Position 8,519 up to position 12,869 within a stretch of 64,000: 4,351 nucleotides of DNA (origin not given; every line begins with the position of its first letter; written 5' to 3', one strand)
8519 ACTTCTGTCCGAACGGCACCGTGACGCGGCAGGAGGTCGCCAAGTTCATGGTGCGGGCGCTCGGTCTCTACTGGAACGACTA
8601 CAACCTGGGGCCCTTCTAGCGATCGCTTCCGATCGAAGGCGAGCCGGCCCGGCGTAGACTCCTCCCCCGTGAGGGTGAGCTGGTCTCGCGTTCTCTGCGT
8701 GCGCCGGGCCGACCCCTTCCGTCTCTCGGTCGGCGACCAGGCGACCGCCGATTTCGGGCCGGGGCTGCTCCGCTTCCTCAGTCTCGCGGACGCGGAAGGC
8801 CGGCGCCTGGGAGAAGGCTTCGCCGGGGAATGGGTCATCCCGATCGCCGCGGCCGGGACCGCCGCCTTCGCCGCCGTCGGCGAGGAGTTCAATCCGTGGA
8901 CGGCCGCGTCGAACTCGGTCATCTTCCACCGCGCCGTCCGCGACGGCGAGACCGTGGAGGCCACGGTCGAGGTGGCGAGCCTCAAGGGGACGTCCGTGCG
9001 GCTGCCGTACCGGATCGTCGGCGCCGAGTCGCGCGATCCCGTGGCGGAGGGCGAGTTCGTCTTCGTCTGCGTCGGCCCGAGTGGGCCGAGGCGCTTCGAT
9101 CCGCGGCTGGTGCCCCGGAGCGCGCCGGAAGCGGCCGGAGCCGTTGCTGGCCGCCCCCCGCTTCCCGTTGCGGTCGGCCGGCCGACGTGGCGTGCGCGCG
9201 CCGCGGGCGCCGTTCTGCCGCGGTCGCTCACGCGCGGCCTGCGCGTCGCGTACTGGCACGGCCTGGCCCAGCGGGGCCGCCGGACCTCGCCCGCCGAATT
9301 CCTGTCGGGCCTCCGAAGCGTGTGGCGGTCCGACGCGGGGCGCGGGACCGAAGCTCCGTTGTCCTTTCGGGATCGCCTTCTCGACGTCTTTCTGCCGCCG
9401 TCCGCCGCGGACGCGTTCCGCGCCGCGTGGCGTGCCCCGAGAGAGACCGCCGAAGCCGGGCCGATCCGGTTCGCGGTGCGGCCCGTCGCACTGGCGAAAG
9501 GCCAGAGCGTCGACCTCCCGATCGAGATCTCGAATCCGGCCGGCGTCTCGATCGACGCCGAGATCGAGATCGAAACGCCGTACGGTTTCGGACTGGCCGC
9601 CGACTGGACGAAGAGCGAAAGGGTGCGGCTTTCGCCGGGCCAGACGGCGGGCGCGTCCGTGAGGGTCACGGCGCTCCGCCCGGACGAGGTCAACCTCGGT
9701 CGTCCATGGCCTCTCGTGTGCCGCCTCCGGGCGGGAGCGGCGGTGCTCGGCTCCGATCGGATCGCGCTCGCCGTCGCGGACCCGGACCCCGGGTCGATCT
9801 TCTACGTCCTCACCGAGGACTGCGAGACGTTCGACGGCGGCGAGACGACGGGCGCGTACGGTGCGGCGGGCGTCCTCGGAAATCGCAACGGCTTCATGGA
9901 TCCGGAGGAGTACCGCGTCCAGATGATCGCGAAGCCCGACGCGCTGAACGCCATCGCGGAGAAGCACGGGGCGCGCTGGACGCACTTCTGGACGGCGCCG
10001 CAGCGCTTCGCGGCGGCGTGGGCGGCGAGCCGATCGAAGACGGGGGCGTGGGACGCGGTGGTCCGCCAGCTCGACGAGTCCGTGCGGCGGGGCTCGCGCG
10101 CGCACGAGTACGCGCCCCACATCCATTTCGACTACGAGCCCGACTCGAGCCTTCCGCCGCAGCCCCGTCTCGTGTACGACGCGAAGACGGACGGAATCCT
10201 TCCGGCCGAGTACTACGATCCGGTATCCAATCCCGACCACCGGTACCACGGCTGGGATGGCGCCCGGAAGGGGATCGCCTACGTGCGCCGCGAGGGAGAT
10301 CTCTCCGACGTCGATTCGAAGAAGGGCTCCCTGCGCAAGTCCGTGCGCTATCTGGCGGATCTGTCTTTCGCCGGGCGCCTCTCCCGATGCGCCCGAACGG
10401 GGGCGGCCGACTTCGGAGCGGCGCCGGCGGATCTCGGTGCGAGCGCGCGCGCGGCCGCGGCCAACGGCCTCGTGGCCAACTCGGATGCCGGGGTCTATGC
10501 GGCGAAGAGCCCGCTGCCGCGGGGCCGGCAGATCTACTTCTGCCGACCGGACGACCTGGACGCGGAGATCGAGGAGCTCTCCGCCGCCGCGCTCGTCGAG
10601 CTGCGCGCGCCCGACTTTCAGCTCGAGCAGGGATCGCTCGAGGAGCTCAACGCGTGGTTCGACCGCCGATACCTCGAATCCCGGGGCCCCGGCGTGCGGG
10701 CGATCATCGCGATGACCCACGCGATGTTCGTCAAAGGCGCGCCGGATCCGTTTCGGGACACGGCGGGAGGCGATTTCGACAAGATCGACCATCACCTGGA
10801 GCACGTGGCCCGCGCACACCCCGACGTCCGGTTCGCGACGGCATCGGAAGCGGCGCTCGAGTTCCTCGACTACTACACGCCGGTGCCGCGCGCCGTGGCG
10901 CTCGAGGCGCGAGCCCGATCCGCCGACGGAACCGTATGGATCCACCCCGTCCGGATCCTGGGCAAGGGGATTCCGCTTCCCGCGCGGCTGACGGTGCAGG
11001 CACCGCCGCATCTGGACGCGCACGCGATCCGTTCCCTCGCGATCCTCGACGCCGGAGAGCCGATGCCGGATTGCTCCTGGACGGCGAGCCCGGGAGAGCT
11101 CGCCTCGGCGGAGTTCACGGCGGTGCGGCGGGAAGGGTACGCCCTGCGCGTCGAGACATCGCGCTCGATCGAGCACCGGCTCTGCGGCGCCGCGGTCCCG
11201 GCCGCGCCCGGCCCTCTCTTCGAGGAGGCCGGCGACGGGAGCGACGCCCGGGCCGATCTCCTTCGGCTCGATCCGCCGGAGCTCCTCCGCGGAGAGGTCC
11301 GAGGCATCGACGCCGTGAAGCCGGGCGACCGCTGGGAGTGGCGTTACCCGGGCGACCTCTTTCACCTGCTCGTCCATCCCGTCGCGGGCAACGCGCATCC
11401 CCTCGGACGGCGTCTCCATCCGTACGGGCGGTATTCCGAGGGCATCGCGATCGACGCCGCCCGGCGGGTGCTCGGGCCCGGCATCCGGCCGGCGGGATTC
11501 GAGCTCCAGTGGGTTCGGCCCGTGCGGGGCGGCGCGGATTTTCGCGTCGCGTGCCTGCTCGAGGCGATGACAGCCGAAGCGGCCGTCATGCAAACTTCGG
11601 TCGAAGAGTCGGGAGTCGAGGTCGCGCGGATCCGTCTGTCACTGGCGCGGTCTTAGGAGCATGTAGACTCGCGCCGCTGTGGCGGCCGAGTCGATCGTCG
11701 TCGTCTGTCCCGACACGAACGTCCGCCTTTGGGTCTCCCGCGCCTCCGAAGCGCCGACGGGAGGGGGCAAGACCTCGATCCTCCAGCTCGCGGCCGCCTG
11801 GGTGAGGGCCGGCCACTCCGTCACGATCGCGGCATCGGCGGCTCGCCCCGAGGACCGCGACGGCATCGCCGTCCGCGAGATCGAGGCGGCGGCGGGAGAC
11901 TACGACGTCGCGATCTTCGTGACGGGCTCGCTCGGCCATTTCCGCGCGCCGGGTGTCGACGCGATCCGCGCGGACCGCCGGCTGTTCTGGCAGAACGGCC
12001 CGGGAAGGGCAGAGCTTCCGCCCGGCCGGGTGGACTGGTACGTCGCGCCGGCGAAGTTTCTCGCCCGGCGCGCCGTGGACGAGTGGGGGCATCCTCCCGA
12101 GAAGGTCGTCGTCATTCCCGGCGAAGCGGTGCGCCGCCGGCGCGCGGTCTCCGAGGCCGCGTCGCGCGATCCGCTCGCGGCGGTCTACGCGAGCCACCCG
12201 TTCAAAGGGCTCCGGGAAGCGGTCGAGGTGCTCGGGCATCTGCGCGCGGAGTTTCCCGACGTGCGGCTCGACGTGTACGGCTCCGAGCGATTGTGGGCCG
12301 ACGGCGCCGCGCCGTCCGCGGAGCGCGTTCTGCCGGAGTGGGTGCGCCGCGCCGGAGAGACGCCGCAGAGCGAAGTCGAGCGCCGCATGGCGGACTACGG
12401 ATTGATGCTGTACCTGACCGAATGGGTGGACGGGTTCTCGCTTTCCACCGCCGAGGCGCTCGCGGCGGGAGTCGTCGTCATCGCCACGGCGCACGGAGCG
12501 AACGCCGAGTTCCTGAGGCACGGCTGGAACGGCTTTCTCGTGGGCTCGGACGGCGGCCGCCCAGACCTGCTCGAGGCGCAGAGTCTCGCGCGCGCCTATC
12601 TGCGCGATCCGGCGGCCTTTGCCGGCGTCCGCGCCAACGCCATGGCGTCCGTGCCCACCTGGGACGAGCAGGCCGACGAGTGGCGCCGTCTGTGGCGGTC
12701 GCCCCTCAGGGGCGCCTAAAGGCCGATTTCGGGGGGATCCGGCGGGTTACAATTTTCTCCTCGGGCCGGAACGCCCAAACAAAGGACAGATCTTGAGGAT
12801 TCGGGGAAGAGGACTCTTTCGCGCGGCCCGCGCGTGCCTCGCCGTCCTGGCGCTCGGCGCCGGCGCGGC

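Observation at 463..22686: Self-contained locus linking SLH-domain surface proteins to an ABC-transporter-dependent pathway for a probably pyruvylated cell-wall glycopolymer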

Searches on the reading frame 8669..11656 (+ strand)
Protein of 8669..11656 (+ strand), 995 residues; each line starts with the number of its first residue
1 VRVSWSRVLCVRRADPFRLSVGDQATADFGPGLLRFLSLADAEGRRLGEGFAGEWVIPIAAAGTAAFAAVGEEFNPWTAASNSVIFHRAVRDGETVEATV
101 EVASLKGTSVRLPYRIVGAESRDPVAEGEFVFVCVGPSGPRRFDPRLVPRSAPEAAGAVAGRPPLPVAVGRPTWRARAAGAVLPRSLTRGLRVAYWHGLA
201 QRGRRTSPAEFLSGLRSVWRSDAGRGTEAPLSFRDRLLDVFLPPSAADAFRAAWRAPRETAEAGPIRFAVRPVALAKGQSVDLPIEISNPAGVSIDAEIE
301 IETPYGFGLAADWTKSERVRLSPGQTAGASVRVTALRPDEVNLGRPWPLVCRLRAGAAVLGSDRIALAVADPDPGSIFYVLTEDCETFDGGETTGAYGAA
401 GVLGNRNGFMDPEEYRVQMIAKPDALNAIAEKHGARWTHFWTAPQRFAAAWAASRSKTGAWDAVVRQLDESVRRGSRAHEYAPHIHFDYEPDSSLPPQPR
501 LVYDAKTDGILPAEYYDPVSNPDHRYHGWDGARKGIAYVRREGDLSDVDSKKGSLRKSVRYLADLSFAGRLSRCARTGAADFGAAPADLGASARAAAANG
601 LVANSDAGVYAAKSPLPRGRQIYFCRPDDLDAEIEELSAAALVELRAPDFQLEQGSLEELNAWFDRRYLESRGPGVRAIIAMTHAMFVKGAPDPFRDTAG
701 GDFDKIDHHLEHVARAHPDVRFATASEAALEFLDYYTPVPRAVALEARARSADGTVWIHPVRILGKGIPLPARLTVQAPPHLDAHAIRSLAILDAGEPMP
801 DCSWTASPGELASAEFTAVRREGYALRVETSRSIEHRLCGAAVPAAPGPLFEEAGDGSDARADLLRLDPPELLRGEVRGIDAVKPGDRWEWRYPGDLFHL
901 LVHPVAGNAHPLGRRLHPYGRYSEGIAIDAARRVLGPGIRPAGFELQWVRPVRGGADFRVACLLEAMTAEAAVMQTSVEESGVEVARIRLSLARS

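Call 5: search_protein_families(library=pfam, proteins=[window:8669-11656:+], max_evalue=0.01)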
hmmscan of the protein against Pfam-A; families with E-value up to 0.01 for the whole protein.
window:8669-11656:+ (995 aa): 1 family
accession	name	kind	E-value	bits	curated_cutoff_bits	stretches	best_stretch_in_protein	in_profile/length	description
PF03061.28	4HBT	-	0.00014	22.5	20.6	1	62-120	16-74/79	Thioesterase superfamily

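Call 20: search_protein_families(library=pfam, proteins=[window:8669-11656:+], max_evalue=5)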
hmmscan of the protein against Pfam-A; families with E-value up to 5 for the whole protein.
window:8669-11656:+ (995 aa): 2 families
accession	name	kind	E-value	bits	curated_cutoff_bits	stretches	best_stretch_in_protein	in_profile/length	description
PF03061.28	4HBT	-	0.00014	22.5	20.6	1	62-120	16-74/79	Thioesterase superfamily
PF14016.12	DUF4232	-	0.13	12.8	27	1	276-336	46-82/129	Domain of unknown function (DUF4232)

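Call 21: search_protein_families(library=ncbifam, proteins=[window:8669-11656:+], max_evalue=0.01)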
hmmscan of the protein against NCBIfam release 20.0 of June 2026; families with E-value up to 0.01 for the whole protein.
window:8669-11656:+ (995 aa): 0 families

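Call 35: find_homologous_proteins(query=window:8669-11656:+, max_evalue=0.001)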
Query window:8669-11656:+ (995 aa): 127 proteins with E <= 0.001 among 8000 candidates; the best 120 are listed.
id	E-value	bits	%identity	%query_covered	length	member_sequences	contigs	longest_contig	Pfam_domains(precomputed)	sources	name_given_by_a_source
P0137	0.0e+0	2025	90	99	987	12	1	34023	PF03061.29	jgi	jgi:acyl dehydratase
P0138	0.0e+0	1253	58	100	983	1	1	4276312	-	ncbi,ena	-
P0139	0.0e+0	1253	59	100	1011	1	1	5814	-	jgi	jgi:hypothetical protein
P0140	0.0e+0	1242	58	100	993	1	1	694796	-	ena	-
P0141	0.0e+0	1225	58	99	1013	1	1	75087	PF03061.29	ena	-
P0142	0.0e+0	1216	58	99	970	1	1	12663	-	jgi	jgi:hypothetical protein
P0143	0.0e+0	1163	57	99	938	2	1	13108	-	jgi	jgi:hypothetical protein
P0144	0.0e+0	1144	57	100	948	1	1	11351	-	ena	-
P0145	0.0e+0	1043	64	72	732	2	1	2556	-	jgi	jgi:hypothetical protein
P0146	0.0e+0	1034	50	100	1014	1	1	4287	-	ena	-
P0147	5.9e-297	1006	49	100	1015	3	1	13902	PF03061.29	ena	-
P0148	6.2e-277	940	49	100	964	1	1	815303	-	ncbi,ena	-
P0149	6.7e-276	936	57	73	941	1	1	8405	-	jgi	jgi:hypothetical protein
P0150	4.8e-275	933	64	65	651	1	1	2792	-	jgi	jgi:hypothetical protein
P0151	4.9e-275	933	47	100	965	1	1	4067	-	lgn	-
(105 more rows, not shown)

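Call 52: predict_structure(alignment_id=A3)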
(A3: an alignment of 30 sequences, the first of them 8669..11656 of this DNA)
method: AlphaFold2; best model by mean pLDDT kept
length: 995 residues; sequences in the alignment: 30
mean_pLDDT: 84.6   pTM: 0.66
mean pLDDT of the five models: 84.6, 82.4, 81.3, 80.1, 79.1
residues with pLDDT >= 90: 527; 70-90: 308; 50-70: 111; < 50: 49
segments of 3 or more residues with pLDDT < 50: 151-172, 222-228, 256-262, 525-534
pLDDT, mean of each block of 10 residues (from residue 1): 88 87 95 92 88 94 95 88 96 95 95 97 97 88 80 39 32 59 66 66 59 66 46 71 68 49 73 86 91 87 93 76 88 94 94 88 93 91 81 72 84 91 95 93 90 92 94 91 85 80 88 63 49 59 92 92 88 81 81 92 84 77 92 92 89 92 95 93 91 93 97 90 97 96 92 90 94 95 91 93 93 96 95 79 57 65 76 88 93 93 80 87 94 90 95 89 94 96 94 90
secondary structure, 60 per line:
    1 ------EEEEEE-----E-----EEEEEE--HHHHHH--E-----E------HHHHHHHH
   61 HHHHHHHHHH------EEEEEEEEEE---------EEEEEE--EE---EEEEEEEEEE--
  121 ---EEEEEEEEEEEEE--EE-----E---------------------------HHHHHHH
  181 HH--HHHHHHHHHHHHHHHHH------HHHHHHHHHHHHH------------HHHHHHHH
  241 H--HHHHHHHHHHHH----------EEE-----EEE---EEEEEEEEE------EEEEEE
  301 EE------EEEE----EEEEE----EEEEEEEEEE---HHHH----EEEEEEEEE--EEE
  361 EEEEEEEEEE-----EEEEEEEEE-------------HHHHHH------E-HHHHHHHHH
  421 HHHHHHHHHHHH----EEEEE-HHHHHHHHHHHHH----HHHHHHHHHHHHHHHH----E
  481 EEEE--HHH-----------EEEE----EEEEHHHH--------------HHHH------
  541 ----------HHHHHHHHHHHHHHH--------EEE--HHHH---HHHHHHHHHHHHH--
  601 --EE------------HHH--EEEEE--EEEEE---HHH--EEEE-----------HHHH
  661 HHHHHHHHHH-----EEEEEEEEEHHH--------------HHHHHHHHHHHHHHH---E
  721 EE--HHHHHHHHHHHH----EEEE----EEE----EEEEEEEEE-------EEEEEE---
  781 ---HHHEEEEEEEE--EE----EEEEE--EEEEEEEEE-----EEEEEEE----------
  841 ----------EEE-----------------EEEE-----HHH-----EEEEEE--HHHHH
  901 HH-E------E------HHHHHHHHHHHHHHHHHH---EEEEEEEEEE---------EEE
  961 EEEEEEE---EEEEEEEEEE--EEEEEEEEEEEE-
elements in order (helices of 4 or more, strands of 3 or more residues): E7-12 E24-29 H32-37 H53-70 E77-86 E96-101 E109-118 E124-136 H174-182 H185-201 H208-220 H233-241 H244-255 E266-268 E274-276 E280-288 E295-302 E309-312 E317-321 E326-335 H339-342 E347-355 E358-370 E376-384 H398-403 H412-432 E437-441 H443-455 H460-475 E480-484 E501-504 E509-512 H513-516 H531-534 H551-565 E574-576 H579-582 H586-598 E622-626 E629-633 E642-645 H657-670 E676-684 H702-716 E720-722 H725-736 E741-744 E749-751 E756-764 E772-777 E787-794 E803-807 E810-818 E824-830 E851-853 E871-874 E888-893 H896-902 H918-935 E939-948 E958-967 E971-980 E983-994

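Call 54: fold_search(model_id=the predicted structure, library=pdb)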
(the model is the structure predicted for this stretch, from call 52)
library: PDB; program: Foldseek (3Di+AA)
matches with E <= 10: 1875; with E <= 0.001: 315
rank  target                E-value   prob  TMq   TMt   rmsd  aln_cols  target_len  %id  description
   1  3wnp_A                3.0e-09  1.00  0.12  0.15  26.4       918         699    9  D308A, F268V, D469Y, A513V, and Y515S quintuple mutant of Bacillus circulans T-3040 cycloisomaltooligosaccharide gluca (released 2014-02-05)
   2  3wnn_A                3.7e-09  0.99  0.09  0.13  26.9       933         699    9  D308A mutant of Bacillus circulans T-3040 cycloisomaltooligosaccharide glucanotransferase complexed with isomaltooctao (released 2014-02-05)
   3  3wnk                  1.2e-08  0.99  0.11  0.14  24.5       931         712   10  Crystal Structure of Bacillus circulans T-3040 cycloisomaltooligosaccharide glucanotransferase (released 2014-02-05)
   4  3wno_A                1.2e-08  0.98  0.10  0.13  25.3       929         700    9  D308A mutant of Bacillus circulans T-3040 cycloisomaltooligosaccharide glucanotransferase complexed with cycloisomalto (released 2014-02-05)
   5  3wnl_A                1.9e-08  0.99  0.12  0.15  26.1       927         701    9  D308A mutant of Bacillus circulans T-3040 cycloisomaltooligosaccharide glucanotransferase complexed with isomaltohexao (released 2014-02-05)
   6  5axg_A                5.2e-08  1.00  0.12  0.18  25.7       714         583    8  Crystal structure of thermophilic dextranase from Thermoanaerobacter pseudethanolicus (released 2015-11-11)
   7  6qub_A                5.5e-08  0.97  0.10  0.11  33.8       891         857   10  Truncated beta-galactosidase III from Bifidobacterium bifidum in complex with galactose (released 2020-03-18)
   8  5axg_B                6.5e-08  1.00  0.12  0.17  25.4       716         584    8  Crystal structure of thermophilic dextranase from Thermoanaerobacter pseudethanolicus (released 2015-11-11)
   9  5axh_A                1.3e-07  0.99  0.10  0.15  24.1       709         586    8  Crystal structure of thermophilic dextranase from Thermoanaerobacter pseudethanolicus, D312G mutant in complex with is (released 2015-11-11)
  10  6hpd                  2.1e-07  0.99  0.11  0.12  31.3       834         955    9  The structure of a beta-glucuronidase from glycoside hydrolase family 2 (released 2019-07-24)
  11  6qud                  2.4e-07  0.93  0.10  0.11  33.8       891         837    9  2-deoxy-galactose reaction intermediate of a Truncated beta-galactosidase III from Bifidobacterium bifidum (released 2020-03-18)
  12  5dmy_A                2.6e-07  0.95  0.10  0.12  33.7       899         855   10  Beta-galactosidase - construct 33-930 (released 2016-10-05)
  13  3wnn_B                2.9e-07  0.97  0.12  0.16  26.7       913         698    9  D308A mutant of Bacillus circulans T-3040 cycloisomaltooligosaccharide glucanotransferase complexed with isomaltooctao (released 2014-02-05)
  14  1c8u_A                3.6e-07  1.00  0.09  0.28  28.3       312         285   13  CRYSTAL STRUCTURE OF THE E.COLI THIOESTERASE II, A HOMOLOGUE OF THE HUMAN NEF-BINDING ENZYME (released 2000-07-14)
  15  4r4u_D                4.2e-07  1.00  0.09  0.29  27.2       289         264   14  Crystal structure of acyl-CoA thioesterase tesB from Yersinia pestis in complex with coenzyme A (released 2015-04-15)
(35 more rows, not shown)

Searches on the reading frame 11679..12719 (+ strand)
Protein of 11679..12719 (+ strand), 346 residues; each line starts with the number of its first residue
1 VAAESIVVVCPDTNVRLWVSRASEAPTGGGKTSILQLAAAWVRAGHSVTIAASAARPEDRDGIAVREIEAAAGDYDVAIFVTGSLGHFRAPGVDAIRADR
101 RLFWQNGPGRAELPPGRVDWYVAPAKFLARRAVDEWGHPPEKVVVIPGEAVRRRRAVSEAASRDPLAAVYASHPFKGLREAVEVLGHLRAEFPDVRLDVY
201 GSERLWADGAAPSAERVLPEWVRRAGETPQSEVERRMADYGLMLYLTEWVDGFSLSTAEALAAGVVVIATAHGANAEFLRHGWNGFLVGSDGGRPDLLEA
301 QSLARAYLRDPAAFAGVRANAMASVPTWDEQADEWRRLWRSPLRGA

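Call 5: search_protein_families(library=pfam, proteins=[window:11679-12719:+], max_evalue=0.01)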
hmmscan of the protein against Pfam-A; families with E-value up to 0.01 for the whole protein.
window:11679-12719:+ (346 aa): 6 families
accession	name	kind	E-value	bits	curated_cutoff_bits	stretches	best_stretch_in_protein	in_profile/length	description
PF13692.12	Glyco_trans_1_4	-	7.3e-12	46.2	27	1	174-290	13-126/142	Glycosyl transferases group 1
PF00534.26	Glycos_transf_1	-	7.4e-12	45.6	26.4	1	174-290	26-142/172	Glycosyl transferases group 1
PF13439.12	Glyco_transf_4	-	3e-09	37.6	28.5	1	28-66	2-41/170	Glycosyltransferase Family 4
PF20706.3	GT4-conflict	-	6.4e-05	22.5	26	1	130-282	162-323/385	Family 4 Glycosyltransferase in conflict systems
PF13524.12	Glyco_trans_1_2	-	0.00051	20.4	25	1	185-325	6-129/144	Glycosyl transferase-like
PF13579.12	Glyco_trans_4_4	-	0.00069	20.4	29.7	1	28-95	1-74/158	Glycosyl transferase 4-like domain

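Call 21: search_protein_families(library=ncbifam, proteins=[window:11679-12719:+], max_evalue=0.01)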
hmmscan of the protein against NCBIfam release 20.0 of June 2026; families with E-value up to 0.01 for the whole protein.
window:11679-12719:+ (346 aa): 10 families
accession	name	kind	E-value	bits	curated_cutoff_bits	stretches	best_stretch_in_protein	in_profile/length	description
NF041876.1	EPS_EpsE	equivalog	8e-09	35.2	400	1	173-321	224-372/389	exopolysaccharide biosynthesis GT4 family glycosyltransferase EpsE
NF047880.1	glyco_SdgA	exception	7.2e-08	31.4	800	1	174-291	326-441/488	serine-aspartate repeat adhesin O-glycosyltransferase SdgA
TIGR03088.1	stp2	hypoth_equivalog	3.5e-06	26.3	409.05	1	230-291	263-323/374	TIGR03088 family PEP-CTERM/XrtA system glycosyltransferase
TIGR03999.1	thiol_BshA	equivalog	7.3e-06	25.1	273.7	1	231-325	264-353/375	N-acetyl-alpha-D-glucosaminyl L-malate synthase BshA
TIGR04063.1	stp3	hypoth_equivalog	2.1e-05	23.6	442.05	1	174-333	224-386/397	TIGR04063 family PEP-CTERM/XrtA system glycosyltransferase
NF047881.1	glyco_SdgB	exception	2.6e-05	23.1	800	1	166-290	324-446/496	serine-aspartate repeat adhesin O-glycosyltransferase SdgB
NF038229.1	Glyco4_Geo_Pelo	equivalog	0.00033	19.8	400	1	167-291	164-288/338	GPMC system family 4 glycosyltransferase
TIGR04348.1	TIGR04348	equivalog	0.00038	19.6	300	1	181-308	155-281/310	selenoneine biosynthesis selenosugar synthase SenB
TIGR04047.1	MSMEG_0565_glyc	hypoth_equivalog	0.0021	17.2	259.85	0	226-333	263-365/373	MSMEG_0565 family glycosyltransferase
TIGR02470.1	sucr_synth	equivalog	0.0023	16.1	810.4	1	229-289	632-692/784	sucrose synthase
